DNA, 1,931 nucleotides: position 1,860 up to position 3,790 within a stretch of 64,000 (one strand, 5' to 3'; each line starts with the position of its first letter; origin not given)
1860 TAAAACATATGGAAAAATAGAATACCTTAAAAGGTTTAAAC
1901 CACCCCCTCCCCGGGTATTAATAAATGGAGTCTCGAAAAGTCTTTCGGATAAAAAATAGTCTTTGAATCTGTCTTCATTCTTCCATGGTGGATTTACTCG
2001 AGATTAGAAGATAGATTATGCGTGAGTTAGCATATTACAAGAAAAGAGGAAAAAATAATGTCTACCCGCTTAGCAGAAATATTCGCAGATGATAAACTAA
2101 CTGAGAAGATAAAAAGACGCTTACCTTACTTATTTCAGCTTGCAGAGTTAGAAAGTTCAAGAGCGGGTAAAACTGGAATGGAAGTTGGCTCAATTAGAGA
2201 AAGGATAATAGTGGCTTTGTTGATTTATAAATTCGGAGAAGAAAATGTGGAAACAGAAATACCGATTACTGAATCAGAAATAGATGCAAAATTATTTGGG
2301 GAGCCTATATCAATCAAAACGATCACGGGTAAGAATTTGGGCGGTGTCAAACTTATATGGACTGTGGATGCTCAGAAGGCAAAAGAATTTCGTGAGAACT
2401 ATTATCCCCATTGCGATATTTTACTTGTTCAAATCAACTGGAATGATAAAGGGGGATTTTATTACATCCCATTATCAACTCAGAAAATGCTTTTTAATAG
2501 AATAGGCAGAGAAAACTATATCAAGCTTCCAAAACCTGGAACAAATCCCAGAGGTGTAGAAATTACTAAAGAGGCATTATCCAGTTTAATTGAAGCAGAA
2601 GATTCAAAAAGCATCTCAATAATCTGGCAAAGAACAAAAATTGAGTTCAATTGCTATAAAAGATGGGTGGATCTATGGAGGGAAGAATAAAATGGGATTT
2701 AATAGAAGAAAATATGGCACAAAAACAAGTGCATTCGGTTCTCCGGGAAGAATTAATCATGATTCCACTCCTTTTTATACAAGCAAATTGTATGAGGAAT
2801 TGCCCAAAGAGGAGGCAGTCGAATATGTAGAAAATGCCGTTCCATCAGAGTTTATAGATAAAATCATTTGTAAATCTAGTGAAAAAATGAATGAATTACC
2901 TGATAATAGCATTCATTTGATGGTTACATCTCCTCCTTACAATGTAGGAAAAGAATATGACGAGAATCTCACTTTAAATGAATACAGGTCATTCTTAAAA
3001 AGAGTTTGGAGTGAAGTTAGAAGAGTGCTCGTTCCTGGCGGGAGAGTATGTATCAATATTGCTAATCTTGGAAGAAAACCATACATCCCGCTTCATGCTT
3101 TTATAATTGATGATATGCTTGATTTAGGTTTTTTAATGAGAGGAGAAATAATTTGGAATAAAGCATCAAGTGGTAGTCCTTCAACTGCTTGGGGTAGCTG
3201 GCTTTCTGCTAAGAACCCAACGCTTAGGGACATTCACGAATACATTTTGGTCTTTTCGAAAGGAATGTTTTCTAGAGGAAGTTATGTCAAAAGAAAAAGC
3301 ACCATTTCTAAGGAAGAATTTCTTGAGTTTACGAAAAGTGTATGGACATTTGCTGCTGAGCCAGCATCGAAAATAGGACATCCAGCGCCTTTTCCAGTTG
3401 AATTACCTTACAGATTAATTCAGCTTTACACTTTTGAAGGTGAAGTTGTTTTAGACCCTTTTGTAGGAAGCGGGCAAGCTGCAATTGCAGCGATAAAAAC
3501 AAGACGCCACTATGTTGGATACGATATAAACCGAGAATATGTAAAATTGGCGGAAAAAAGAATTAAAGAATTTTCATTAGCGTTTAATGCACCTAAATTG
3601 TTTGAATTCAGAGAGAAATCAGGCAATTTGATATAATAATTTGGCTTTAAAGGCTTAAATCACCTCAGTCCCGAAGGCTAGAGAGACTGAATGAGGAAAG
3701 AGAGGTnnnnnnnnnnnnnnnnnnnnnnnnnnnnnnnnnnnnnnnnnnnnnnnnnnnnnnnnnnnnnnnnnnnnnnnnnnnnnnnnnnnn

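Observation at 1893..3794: R-M cassette bracketed by ~100-nt imperfect direct repeats that duplicate the start of the AbrB-like gene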

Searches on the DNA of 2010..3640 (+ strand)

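Call 36: search_rna_families(sources=[L057, L064, L085], threshold=gathering)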
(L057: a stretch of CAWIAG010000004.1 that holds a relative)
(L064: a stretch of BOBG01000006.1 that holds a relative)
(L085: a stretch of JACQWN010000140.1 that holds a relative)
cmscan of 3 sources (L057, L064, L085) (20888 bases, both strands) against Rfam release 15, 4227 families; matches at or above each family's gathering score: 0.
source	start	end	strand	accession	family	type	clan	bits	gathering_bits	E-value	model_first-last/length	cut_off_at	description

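Call 70: search_dna_similar(query=window:2010-3640:+, collection=plasmids, mode=distant, max_rows=10)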
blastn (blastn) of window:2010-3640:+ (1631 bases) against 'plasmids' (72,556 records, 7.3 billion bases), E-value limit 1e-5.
No match.
